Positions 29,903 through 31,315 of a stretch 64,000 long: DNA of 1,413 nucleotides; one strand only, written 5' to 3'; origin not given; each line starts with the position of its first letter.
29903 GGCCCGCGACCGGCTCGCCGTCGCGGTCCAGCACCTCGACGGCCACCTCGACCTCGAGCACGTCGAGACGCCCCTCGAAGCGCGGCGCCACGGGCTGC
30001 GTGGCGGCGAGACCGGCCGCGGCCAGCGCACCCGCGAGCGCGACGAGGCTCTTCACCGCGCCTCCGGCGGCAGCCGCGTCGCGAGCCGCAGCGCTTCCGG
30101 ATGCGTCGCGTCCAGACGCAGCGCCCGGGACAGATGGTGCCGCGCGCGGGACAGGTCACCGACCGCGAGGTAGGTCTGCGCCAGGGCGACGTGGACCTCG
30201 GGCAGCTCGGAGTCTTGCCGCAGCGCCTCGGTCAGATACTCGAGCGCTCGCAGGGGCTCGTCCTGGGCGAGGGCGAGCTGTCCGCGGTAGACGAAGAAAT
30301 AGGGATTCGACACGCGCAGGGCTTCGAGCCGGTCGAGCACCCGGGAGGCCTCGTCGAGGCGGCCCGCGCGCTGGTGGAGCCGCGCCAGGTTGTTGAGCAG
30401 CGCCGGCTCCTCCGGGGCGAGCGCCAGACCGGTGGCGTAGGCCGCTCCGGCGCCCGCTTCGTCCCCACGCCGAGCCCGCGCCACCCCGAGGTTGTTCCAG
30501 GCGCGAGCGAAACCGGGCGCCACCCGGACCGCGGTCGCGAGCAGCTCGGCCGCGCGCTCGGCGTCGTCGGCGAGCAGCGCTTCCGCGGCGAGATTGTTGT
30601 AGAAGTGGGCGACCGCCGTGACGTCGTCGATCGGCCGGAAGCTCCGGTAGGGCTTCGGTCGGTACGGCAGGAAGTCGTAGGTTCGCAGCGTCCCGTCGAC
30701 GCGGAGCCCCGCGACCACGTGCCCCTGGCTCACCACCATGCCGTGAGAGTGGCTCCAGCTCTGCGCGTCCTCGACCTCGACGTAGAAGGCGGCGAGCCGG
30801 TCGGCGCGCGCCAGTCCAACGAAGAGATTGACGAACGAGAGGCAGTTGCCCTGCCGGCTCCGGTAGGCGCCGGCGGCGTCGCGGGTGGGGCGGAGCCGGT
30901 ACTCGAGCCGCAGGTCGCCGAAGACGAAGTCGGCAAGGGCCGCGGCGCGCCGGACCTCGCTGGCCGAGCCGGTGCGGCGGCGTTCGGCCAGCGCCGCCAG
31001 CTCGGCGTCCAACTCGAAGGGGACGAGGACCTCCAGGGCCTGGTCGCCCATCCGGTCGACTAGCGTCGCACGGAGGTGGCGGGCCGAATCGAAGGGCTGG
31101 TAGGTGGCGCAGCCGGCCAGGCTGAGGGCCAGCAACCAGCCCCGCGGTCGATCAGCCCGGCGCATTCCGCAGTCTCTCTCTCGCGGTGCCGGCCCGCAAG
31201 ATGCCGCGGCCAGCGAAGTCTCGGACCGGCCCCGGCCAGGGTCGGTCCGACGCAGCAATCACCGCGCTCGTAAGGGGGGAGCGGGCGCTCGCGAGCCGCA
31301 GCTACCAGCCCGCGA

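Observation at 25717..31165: Transglutaminase-TPR lipoprotein translationally coupled to two divergent VWFA 'Acidobacterial-domain' paralogs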

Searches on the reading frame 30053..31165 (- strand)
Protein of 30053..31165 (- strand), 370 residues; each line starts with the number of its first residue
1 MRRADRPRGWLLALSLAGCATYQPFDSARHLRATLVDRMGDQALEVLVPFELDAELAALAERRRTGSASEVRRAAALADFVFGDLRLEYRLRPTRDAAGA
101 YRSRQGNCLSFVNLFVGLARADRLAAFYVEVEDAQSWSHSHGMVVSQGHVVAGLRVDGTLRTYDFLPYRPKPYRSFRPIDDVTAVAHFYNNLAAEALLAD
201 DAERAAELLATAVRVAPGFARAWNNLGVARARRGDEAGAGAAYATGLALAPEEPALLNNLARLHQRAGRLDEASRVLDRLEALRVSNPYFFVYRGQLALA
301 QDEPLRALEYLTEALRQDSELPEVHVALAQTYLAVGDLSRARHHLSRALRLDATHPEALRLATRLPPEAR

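Call 6: search_protein_families(library=pfam, proteins=[window:30056-31165:-], max_evalue=0.1)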
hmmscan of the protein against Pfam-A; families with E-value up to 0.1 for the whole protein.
seq(370 aa): 22 families
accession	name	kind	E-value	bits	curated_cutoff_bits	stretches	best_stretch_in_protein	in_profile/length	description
PF14559.12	TPR_19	-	1.2e-17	64.5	25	2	298-365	1-68/68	Tetratricopeptide repeat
PF07719.23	TPR_2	-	1.1e-16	59.9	27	2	322-353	1-32/34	Tetratricopeptide repeat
PF00515.34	TPR_1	-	4.2e-12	45.8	27.8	1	323-353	2-32/34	Tetratricopeptide repeat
PF13431.12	TPR_17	-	9.7e-12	44.6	24.4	1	243-273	2-32/34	Tetratricopeptide repeat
PF13414.12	TPR_11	-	4.7e-11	42.6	26.8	0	307-336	13-42/42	TPR repeat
PF13432.12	TPR_16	-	8.9e-10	39.3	32.7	3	259-320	2-63/65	Tetratricopeptide repeat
PF13181.12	TPR_8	-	2.7e-09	36.9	25.7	0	323-355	2-34/34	Tetratricopeptide repeat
PF13428.12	TPR_14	-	3.4e-08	33.8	23.5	3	322-362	1-41/44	Tetratricopeptide repeat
PF13424.12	TPR_12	-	3.5e-08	34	30.1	2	220-280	3-71/77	Tetratricopeptide repeat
PF01841.26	Transglut_core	-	4.3e-06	27.4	23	1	58-152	2-94/108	Transglutaminase-like superfamily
PF13371.12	TPR_9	-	5.2e-06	26.8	35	2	262-330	3-71/73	Tetratricopeptide repeat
PF13176.12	TPR_7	-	0.00016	21.9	27.9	1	257-280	2-26/36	Tetratricopeptide repeat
PF12895.13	ANAPC3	-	0.0003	21.5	27.2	1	270-347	5-81/82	Anaphase-promoting complex, cyclosome, subunit 3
PF25063.1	ARM_TT21_C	-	0.0025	18.2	35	0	306-358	39-91/209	Tetratricopeptide repeat protein 21 C-terminal ARM domain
PF17874.7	TPR_MalT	-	0.0027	17.5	45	1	294-355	93-155/336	MalT-like TPR region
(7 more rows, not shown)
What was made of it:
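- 30053..31165 (-): Outer-membrane-type lipoprotein of 370 aa: N-terminal transglutaminase-core domain followed by about five TPR pairs. PF01841 scores 27.4 bits against a cut-off of 23, and the TPR families pass their cut-offs (call 6).
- Checked: PF01841 scores 27.4 bits against a cut-off of 23, alongside many TPR families above their cut-offs (call 6).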

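Call 7: search_protein_families(library=ncbifam, proteins=[window:30056-31165:-], max_evalue=0.1)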
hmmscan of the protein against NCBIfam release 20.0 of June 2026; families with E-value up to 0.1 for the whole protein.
seq(370 aa): 24 families
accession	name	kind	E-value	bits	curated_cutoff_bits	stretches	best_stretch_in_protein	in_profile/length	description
TIGR02521.1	type_IV_pilW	equivalog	6e-15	55.4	154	1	183-365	28-212/234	type IV pilus biogenesis/stability protein PilW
TIGR02917.1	PEP_TPR_lipo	equivalog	9.1e-15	53.6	312.2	1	201-358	276-433/899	XrtA/PEP-CTERM system TPR-repeat protein PrsT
NF008757.0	PRK11788.1-5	equivalog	2e-10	40.4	363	1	183-321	177-315/388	lipopolysaccharide assembly protein LapB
NF040959.1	MamA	equivalog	3e-10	39.9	200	1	185-352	36-203/204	magnetosome protein MamA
NF052415.1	T3SS_chap_SctY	equivalog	3.5e-09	37.1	70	2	250-350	2-105/106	type III secretion apparatus assembly chaperone SctY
NF033920.0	C39_PA2778_fam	equivalog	4.5e-09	36.1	150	1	193-279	162-249/255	PA2778 family cysteine peptidase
TIGR02552.1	LcrH_SycD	equivalog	8.2e-09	35.3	104.8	1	267-363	31-127/136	SycD/LcrH family type III secretion system chaperone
NF008755.0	PRK11788.1-3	equivalog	5.3e-08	32.6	430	1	183-279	177-274/388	lipopolysaccharide assembly protein LapB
NF002725.1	PRK02603.1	equivalog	2.2e-06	27.8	143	0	223-279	75-131/173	photosystem I assembly protein Ycf3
NF052400.1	M48_BAM_BepA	equivalog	6.1e-06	25.3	570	1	263-363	316-416/483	beta-barrel assembly-enhancing protease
NF047371.1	FlcA_CTERM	equivalog_domain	1.6e-05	23.6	300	1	308-351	333-376/646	periplasmic flagellar collar protein FlcA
NF008753.0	PRK11788.1-1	equivalog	2.5e-05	23.6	395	0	184-226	178-220/389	lipopolysaccharide assembly protein LapB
NF033762.1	social_mot_Tgl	equivalog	6e-05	22.5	225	1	190-278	35-124/252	social motility TPR repeat lipoprotein Tgl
NF033758.1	gliding_GltE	equivalog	6.5e-05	22.1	225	1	211-357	77-223/411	adventurous gliding motility TPR repeat lipoprotein GltE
NF008520.0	PRK11447.1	equivalog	0.00013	19.9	858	1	257-360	238-423/1157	cellulose synthase complex outer membrane protein BcsC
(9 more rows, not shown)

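Call 30: find_homologous_proteins(query=window:30053-31165:-, max_evalue=0.00001)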
Query window:30053-31165:- (370 aa): 769 proteins with E <= 0.00001 among 8000 candidates; the best 120 are listed.
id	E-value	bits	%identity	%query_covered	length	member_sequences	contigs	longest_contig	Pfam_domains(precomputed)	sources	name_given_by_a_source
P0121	4.6e-230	781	98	100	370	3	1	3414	PF13431.13,PF13414.13,PF13176.13,PF13428.13,PF14559.13,PF13371.13,PF00515.35,PF13424.13,PF13432.13,PF13181.13,PF07719.24,PF01841.26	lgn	-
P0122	2.1e-137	476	64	95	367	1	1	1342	PF13431.13,PF13414.13,PF13176.13,PF13428.13,PF14559.13,PF00515.35,PF13424.13,PF13432.13,PF13429.13,PF13181.13,PF07719.24,PF01841.26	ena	-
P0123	3.0e-133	462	62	95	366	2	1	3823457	PF13431.13,PF23914.2,PF13414.13,PF13176.13,PF13428.13,PF14559.13,PF17874.8,PF00515.35,PF13424.13,PF13432.13,PF13429.13,PF13181.13,PF07719.24,PF01841.26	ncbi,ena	-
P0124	5.9e-133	461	62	94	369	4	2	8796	PF13431.13,PF13414.13,PF13176.13,PF13428.13,PF13374.13,PF07721.21,PF14559.13,PF13371.13,PF17874.8,PF00515.35,PF13424.13,PF13432.13,PF13181.13,PF07719.24,PF01841.26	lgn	-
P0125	8.0e-132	458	60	97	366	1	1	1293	PF14559.13,PF13431.13,PF13414.13,PF00515.35,PF13424.13,PF13432.13,PF13428.13,PF13429.13,PF13181.13,PF07719.24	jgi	jgi:Flp pilus assembly protein TadD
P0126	1.3e-131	457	62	94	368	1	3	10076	PF13431.13,PF13414.13,PF13428.13,PF07721.21,PF14559.13,PF00515.35,PF13424.13,PF13432.13,PF13429.13,PF13181.13,PF07719.24,PF01841.26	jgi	jgi:Flp pilus assembly protein TadD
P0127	2.7e-131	456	61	93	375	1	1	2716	PF14559.13,PF13431.13,PF00515.35,PF13424.13,PF13176.13,PF13432.13,PF13428.13,PF13429.13,PF13181.13,PF07719.24,PF01841.26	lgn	-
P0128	4.9e-131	455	61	95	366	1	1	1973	PF14559.13,PF13431.13,PF13414.13,PF00515.35,PF13424.13,PF13176.13,PF13432.13,PF13428.13,PF13429.13,PF13181.13,PF07719.24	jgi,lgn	jgi:Flp pilus assembly protein TadD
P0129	1.4e-130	454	61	95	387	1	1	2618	PF13431.13,PF23914.2,PF13414.13,PF13428.13,PF14559.13,PF00515.35,PF13424.13,PF13432.13,PF13429.13,PF13181.13,PF07719.24,PF01841.26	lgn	-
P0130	4.1e-130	452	61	95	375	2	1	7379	PF14559.13,PF13431.13,PF00515.35,PF13424.13,PF13432.13,PF13428.13,PF13429.13,PF13181.13,PF07719.24,PF01841.26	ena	-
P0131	1.0e-129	451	60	94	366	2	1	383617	PF14559.13,PF13431.13,PF13414.13,PF00515.35,PF13432.13,PF13428.13,PF13429.13,PF13181.13,PF07719.24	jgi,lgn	jgi:Flp pilus assembly protein TadD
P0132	1.4e-129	450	60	95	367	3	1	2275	PF13431.13,PF13414.13,PF13176.13,PF13428.13,PF07721.21,PF14559.13,PF00515.35,PF13424.13,PF13432.13,PF13429.13,PF13181.13,PF07719.24,PF01841.26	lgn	-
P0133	5.5e-129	448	61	92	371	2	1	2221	PF13431.13,PF23914.2,PF13414.13,PF13176.13,PF13428.13,PF14559.13,PF00515.35,PF13424.13,PF13432.13,PF13429.13,PF13181.13,PF07719.24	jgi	jgi:Flp pilus assembly protein TadD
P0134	6.2e-129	448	61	93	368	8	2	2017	PF13431.13,PF13414.13,PF13176.13,PF13428.13,PF07721.21,PF14559.13,PF00515.35,PF13424.13,PF13432.13,PF13429.13,PF13181.13,PF07719.24,PF01841.26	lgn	-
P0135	8.0e-129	448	60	91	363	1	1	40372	PF13431.13,PF13176.13,PF13428.13,PF07721.21,PF14559.13,PF13371.13,PF17874.8,PF00515.35,PF13424.13,PF13432.13,PF13429.13,PF13181.13,PF07719.24,PF01841.26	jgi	-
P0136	1.0e-128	447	59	99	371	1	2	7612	PF13431.13,PF23914.2,PF13414.13,PF13176.13,PF13428.13,PF14559.13,PF00515.35,PF13424.13,PF13432.13,PF13429.13,PF13181.13,PF07719.24,PF01841.26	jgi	jgi:Flp pilus assembly protein TadD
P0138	9.4e-128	444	59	95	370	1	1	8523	PF13431.13,PF13414.13,PF13176.13,PF13428.13,PF07721.21,PF14559.13,PF13371.13,PF17874.8,PF00515.35,PF13424.13,PF13432.13,PF13181.13,PF07719.24,PF01841.26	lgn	-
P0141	8.6e-126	438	58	93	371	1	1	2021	PF13431.13,PF23914.2,PF13414.13,PF13176.13,PF13428.13,PF14559.13,PF00515.35,PF13424.13,PF13432.13,PF13429.13,PF13181.13,PF07719.24,PF01841.26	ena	-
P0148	2.5e-122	426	58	96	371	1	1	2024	PF14559.13,PF13431.13,PF13414.13,PF00515.35,PF13424.13,PF13176.13,PF13428.13,PF13429.13,PF13181.13,PF07719.24,PF01841.26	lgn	-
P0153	5.6e-121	422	57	97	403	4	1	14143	PF14559.13,PF13431.13,PF13414.13,PF00515.35,PF13424.13,PF13176.13,PF13432.13,PF13428.13,PF13181.13,PF07719.24,PF01841.26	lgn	-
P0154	1.6e-120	421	55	96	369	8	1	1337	PF13431.13,PF23914.2,PF13414.13,PF13176.13,PF13428.13,PF14559.13,PF17874.8,PF00515.35,PF13424.13,PF21033.5,PF13432.13,PF13429.13,PF13181.13,PF07719.24,PF01841.26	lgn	-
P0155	2.3e-120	420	56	94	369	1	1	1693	PF13431.13,PF23914.2,PF25060.1,PF13414.13,PF13176.13,PF13428.13,PF13374.13,PF14559.13,PF13371.13,PF17874.8,PF00515.35,PF13424.13,PF21033.5,PF13432.13,PF13429.13,PF13181.13,PF07719.24,PF01841.26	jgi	jgi:Flp pilus assembly protein TadD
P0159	3.5e-120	419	59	95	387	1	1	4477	PF14559.13,PF13431.13,PF13414.13,PF00515.35,PF13424.13,PF13432.13,PF13428.13,PF13181.13,PF07719.24,PF01841.26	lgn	-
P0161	3.6e-120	419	55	94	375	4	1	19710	PF13431.13,PF23914.2,PF13414.13,PF13176.13,PF13428.13,PF13374.13,PF07721.21,PF14559.13,PF13371.13,PF00515.35,PF13424.13,PF13432.13,PF13181.13,PF07719.24,PF01841.26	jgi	jgi:tetratricopeptide (TPR) repeat protein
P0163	6.8e-120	418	54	94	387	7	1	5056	PF13431.13,PF23914.2,PF13414.13,PF13176.13,PF13428.13,PF13374.13,PF07721.21,PF14559.13,PF13371.13,PF00515.35,PF12895.14,PF13424.13,PF21033.5,PF13432.13,PF13429.13,PF13181.13,PF07719.24,PF13174.13,PF01841.26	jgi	jgi:tetratricopeptide (TPR) repeat protein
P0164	7.1e-120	418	57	97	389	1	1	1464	PF13431.13,PF13414.13,PF13176.13,PF13428.13,PF14559.13,PF00515.35,PF13424.13,PF13432.13,PF13429.13,PF13181.13,PF07719.24,PF01841.26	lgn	-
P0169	2.0e-119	417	58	94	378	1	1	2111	PF13431.13,PF23914.2,PF13414.13,PF13176.13,PF13428.13,PF14559.13,PF00515.35,PF13424.13,PF13432.13,PF13181.13,PF07719.24,PF01841.26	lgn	-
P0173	2.5e-119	417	55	98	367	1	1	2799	PF14559.13,PF13431.13,PF13414.13,PF00515.35,PF13424.13,PF13432.13,PF13428.13,PF13429.13,PF13181.13,PF07719.24,PF01841.26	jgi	jgi:tetratricopeptide (TPR) repeat protein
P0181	4.7e-119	416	58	97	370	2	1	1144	PF13431.13,PF13414.13,PF13176.13,PF13428.13,PF14559.13,PF00515.35,PF13424.13,PF21033.5,PF13432.13,PF13429.13,PF13181.13,PF07719.24,PF01841.26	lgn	-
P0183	5.3e-119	416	55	93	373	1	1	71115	PF13431.13,PF13414.13,PF13176.13,PF13428.13,PF14559.13,PF00515.35,PF13424.13,PF13432.13,PF13429.13,PF13181.13,PF07719.24,PF01841.26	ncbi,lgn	-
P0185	6.1e-119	415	54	96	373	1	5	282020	PF13431.13,PF23914.2,PF25060.1,PF13414.13,PF13176.13,PF13428.13,PF14559.13,PF13371.13,PF17874.8,PF00515.35,PF13424.13,PF21033.5,PF13432.13,PF13429.13,PF13181.13,PF07719.24,PF01841.26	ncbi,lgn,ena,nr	ncbi:MAG TPA: hypothetical protein DD490_04645 [Acidobacteria bacterium]|nr:hypothetical protein [Ac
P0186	6.2e-119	415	55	94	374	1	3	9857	PF13431.13,PF23914.2,PF13414.13,PF13176.13,PF13428.13,PF13374.13,PF07721.21,PF14559.13,PF00515.35,PF13424.13,PF13432.13,PF13429.13,PF13181.13,PF07719.24,PF01841.26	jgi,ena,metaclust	metaclust:\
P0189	1.1e-118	415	55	94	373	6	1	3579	PF13431.13,PF23914.2,PF13414.13,PF13176.13,PF13428.13,PF13374.13,PF07721.21,PF14559.13,PF00515.35,PF13424.13,PF21033.5,PF13432.13,PF13429.13,PF13181.13,PF07719.24,PF01841.26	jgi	-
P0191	1.3e-118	414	54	96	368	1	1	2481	PF13431.13,PF23914.2,PF13414.13,PF13176.13,PF13428.13,PF13374.13,PF14559.13,PF17874.8,PF00515.35,PF13424.13,PF21033.5,PF13432.13,PF13429.13,PF13181.13,PF07719.24,PF01841.26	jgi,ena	-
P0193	2.0e-118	414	55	94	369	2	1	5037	PF13431.13,PF23914.2,PF13414.13,PF13176.13,PF13428.13,PF13374.13,PF07721.21,PF14559.13,PF13371.13,PF00515.35,PF13424.13,PF13432.13,PF13429.13,PF13181.13,PF07719.24,PF01841.26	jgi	jgi:Flp pilus assembly protein TadD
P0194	2.1e-118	414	54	94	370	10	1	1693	PF25063.1,PF13431.13,PF23914.2,PF13414.13,PF13176.13,PF12569.15,PF13428.13,PF13374.13,PF14559.13,PF13371.13,PF00515.35,PF12895.14,PF13424.13,PF21033.5,PF13432.13,PF13429.13,PF13181.13,PF07719.24,PF13174.13,PF01841.26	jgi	jgi:Flp pilus assembly protein TadD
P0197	2.8e-118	413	54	96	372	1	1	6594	PF13431.13,PF23914.2,PF13414.13,PF13176.13,PF13428.13,PF13374.13,PF07721.21,PF14559.13,PF17874.8,PF00515.35,PF13424.13,PF21033.5,PF13432.13,PF13429.13,PF13181.13,PF07719.24,PF13174.13,PF01841.26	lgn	-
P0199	3.4e-118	413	58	94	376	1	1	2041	PF13431.13,PF23914.2,PF13414.13,PF13176.13,PF13428.13,PF13374.13,PF14559.13,PF00515.35,PF13424.13,PF13432.13,PF13429.13,PF13181.13,PF07719.24,PF01841.26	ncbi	ncbi:MAG: tetratricopeptide repeat protein [Thermoanaerobaculia bacterium]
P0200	3.6e-118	413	54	94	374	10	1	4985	PF13431.13,PF13414.13,PF13176.13,PF13428.13,PF07721.21,PF14559.13,PF00515.35,PF13424.13,PF21033.5,PF13432.13,PF13429.13,PF13181.13,PF07719.24,PF01841.26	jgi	jgi:Tfp pilus assembly protein PilF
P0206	5.3e-118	412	58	97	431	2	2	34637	PF14559.13,PF13431.13,PF00515.35,PF13424.13,PF13432.13,PF07719.24,PF01841.26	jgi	jgi:tetratricopeptide (TPR) repeat protein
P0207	5.4e-118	412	60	93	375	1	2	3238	PF14559.13,PF13431.13,PF13414.13,PF17874.8,PF00515.35,PF13424.13,PF13432.13,PF13428.13,PF07719.24,PF01841.26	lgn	-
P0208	5.6e-118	412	54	94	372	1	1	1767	PF13431.13,PF13414.13,PF13176.13,PF13428.13,PF13374.13,PF07721.21,PF14559.13,PF17874.8,PF00515.35,PF13424.13,PF21033.5,PF13432.13,PF13429.13,PF13181.13,PF07719.24,PF01841.26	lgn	-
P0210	6.0e-118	412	55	96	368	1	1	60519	PF13431.13,PF23914.2,PF13414.13,PF13176.13,PF12569.15,PF13428.13,PF13374.13,PF07721.21,PF14559.13,PF13371.13,PF17874.8,PF00515.35,PF13424.13,PF21033.5,PF13432.13,PF13429.13,PF13181.13,PF07719.24,PF01841.26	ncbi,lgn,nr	ncbi:MAG TPA: tetratricopeptide repeat protein [Thermoanaerobaculia bacterium]|nr:tetratricopeptide 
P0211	7.1e-118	412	54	94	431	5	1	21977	PF13431.13,PF23914.2,PF25060.1,PF13414.13,PF13176.13,PF13428.13,PF13374.13,PF07721.21,PF14559.13,PF17874.8,PF00515.35,PF13424.13,PF21033.5,PF13432.13,PF13429.13,PF13181.13,PF07719.24,PF01841.26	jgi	-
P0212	7.3e-118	412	55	94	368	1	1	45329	PF13431.13,PF23914.2,PF13414.13,PF13176.13,PF13428.13,PF13374.13,PF14559.13,PF13371.13,PF17874.8,PF00515.35,PF13424.13,PF21033.5,PF13432.13,PF13429.13,PF13181.13,PF07719.24,PF01841.26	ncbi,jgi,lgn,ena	ncbi:MAG TPA: tetratricopeptide repeat protein [Thermoanaerobaculia bacterium]|jgi:tetratricopeptide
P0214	7.6e-118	412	55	94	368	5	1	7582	PF13431.13,PF23914.2,PF13414.13,PF13176.13,PF13428.13,PF13374.13,PF14559.13,PF13371.13,PF00515.35,PF12895.14,PF13424.13,PF21033.5,PF13432.13,PF13429.13,PF13181.13,PF07719.24,PF01841.26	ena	-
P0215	8.7e-118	412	54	94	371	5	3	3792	PF13431.13,PF23914.2,PF13414.13,PF13176.13,PF13428.13,PF13374.13,PF14559.13,PF17874.8,PF00515.35,PF13424.13,PF21033.5,PF13432.13,PF13429.13,PF13181.13,PF07719.24,PF01841.26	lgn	-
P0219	1.7e-117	411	61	86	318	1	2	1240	PF14559.13,PF13431.13,PF13414.13,PF00515.35,PF13424.13,PF13432.13,PF13428.13,PF13429.13,PF13181.13,PF07719.24,PF01841.26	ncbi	ncbi:MAG: tetratricopeptide repeat protein, partial [Myxococcota bacterium]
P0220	1.7e-117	411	53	94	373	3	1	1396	PF13431.13,PF23914.2,PF13414.13,PF13176.13,PF13428.13,PF13374.13,PF07721.21,PF14559.13,PF13371.13,PF00515.35,PF12895.14,PF13424.13,PF21033.5,PF13432.13,PF13429.13,PF13181.13,PF07719.24,PF13174.13,PF01841.26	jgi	jgi:Flp pilus assembly protein TadD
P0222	2.2e-117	410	54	99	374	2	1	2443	PF13431.13,PF25060.1,PF13414.13,PF13176.13,PF13428.13,PF13374.13,PF07721.21,PF14559.13,PF00515.35,PF13424.13,PF13432.13,PF13429.13,PF13181.13,PF07719.24,PF01841.26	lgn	-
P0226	3.1e-117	410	53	94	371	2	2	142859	PF13431.13,PF23914.2,PF13414.13,PF13176.13,PF13428.13,PF13374.13,PF14559.13,PF13371.13,PF17874.8,PF00515.35,PF22860.3,PF13424.13,PF21033.5,PF13432.13,PF13429.13,PF13181.13,PF07719.24,PF01841.26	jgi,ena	-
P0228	4.7e-117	409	55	93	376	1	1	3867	PF13431.13,PF23914.2,PF13414.13,PF13176.13,PF13428.13,PF13374.13,PF14559.13,PF00515.35,PF13424.13,PF13432.13,PF13429.13,PF13181.13,PF07719.24,PF01841.26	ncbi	-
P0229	4.8e-117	409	56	95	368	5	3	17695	PF13431.13,PF23914.2,PF13414.13,PF13176.13,PF13428.13,PF13374.13,PF07721.21,PF14559.13,PF13371.13,PF17874.8,PF00515.35,PF13424.13,PF21033.5,PF13432.13,PF13429.13,PF13181.13,PF07719.24,PF01841.26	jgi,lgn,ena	-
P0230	4.8e-117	409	55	92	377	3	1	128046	PF13431.13,PF23914.2,PF25060.1,PF13414.13,PF13176.13,PF13428.13,PF13374.13,PF07721.21,PF14559.13,PF00515.35,PF13424.13,PF13432.13,PF13429.13,PF13181.13,PF07719.24,PF01841.26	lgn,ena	-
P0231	5.1e-117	409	56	94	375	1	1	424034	PF13431.13,PF23914.2,PF13414.13,PF13428.13,PF14559.13,PF00515.35,PF13424.13,PF13432.13,PF13429.13,PF13181.13,PF07719.24,PF01841.26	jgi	jgi:tetratricopeptide (TPR) repeat protein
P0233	7.1e-117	409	53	94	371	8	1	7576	PF13431.13,PF23914.2,PF25060.1,PF13414.13,PF13176.13,PF13428.13,PF13374.13,PF14559.13,PF17874.8,PF00515.35,PF13424.13,PF21033.5,PF13432.13,PF13429.13,PF13181.13,PF07719.24,PF01841.26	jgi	jgi:tetratricopeptide (TPR) repeat protein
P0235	7.3e-117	409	55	94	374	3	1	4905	PF13431.13,PF23914.2,PF13414.13,PF13176.13,PF13428.13,PF13374.13,PF07721.21,PF14559.13,PF13371.13,PF00515.35,PF13424.13,PF21033.5,PF13432.13,PF13429.13,PF13181.13,PF07719.24,PF01841.26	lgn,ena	-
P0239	9.8e-117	408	54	95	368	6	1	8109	PF13431.13,PF23914.2,PF25060.1,PF13414.13,PF13176.13,PF13428.13,PF13374.13,PF07721.21,PF14559.13,PF00515.35,PF13424.13,PF13432.13,PF13429.13,PF13181.13,PF07719.24,PF01841.26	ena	-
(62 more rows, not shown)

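Call 34: search_solved_structures(query=A2, max_evalue=0.01)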
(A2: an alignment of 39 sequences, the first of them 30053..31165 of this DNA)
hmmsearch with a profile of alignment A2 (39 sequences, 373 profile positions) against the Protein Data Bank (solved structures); distinct sequences matched with E-value up to 0.01: 234 (the best 60 are shown).
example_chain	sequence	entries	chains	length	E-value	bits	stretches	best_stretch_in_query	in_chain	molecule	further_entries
9qhb_A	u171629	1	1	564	1.7e-72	247.6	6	192-361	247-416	Engineered tetratricopeptide repeat protein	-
9qhc_A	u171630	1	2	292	1.3e-43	152.6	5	192-279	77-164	Engineered tetratricopeptide repeat protein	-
8bu0_A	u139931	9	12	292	3.1e-38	134.8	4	191-279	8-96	Consensus tetratricopeptide repeat protein | Crystal structure of an 8-repeat consensus TPR superhelix with Zinc. | Monomer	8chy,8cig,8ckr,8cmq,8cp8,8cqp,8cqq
7yea_A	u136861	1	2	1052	4.7e-35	124.4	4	192-277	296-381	UDP-N-acetylglucosamine--peptide N-acetylglucosaminyltransferase 110 kDa subunit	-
7ntf_A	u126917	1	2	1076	4.9e-35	124.3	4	192-277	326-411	Isoform 1 of UDP-N-acetylglucosamine--peptide N-acetylglucosaminyltransferase 110 kDa subu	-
7yeh_B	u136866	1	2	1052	5.3e-35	124.2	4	192-277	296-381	UDP-N-acetylglucosamine--peptide N-acetylglucosaminyltransferase 110 kDa subunit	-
1w3b_A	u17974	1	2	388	1.1e-28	103.5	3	192-277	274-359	UDP-N-ACETYLGLUCOSAMINE--PEPTIDE N-ACETYLGLUCOSAMINYLTRANSFERASE 110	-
6eou_A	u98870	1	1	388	1.1e-28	103.4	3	192-277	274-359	UDP-N-acetylglucosamine--peptide N-acetylglucosaminyltransferase 110 kDa subunit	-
7obi_A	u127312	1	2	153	2e-27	99.3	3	203-271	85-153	CTPR-rv4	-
7y4i_A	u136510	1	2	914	6.4e-27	97.6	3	192-259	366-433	Probable UDP-N-acetylglucosamine--peptide N-acetylglucosaminyltransferase SPINDLY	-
8dtf_A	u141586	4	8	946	8.7e-27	97.2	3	191-259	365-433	Probable UDP-N-acetylglucosamine--peptide N-acetylglucosaminyltransferase SPINDLY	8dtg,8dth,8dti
9gzg_A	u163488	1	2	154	1.2e-18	70.4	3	203-271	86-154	Engineered CTPR protein with glutamic acids for conductivity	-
8bd7_A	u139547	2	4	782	2.2e-18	69.5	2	191-319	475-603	IFT88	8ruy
8ch0_A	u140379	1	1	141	3.1e-18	69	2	190-279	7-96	Consensus tetratricopeptide repeat protein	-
2fo7_A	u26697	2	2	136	6.7e-18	67.9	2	194-255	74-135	SYNTHETIC CONSENSUS TPR PROTEIN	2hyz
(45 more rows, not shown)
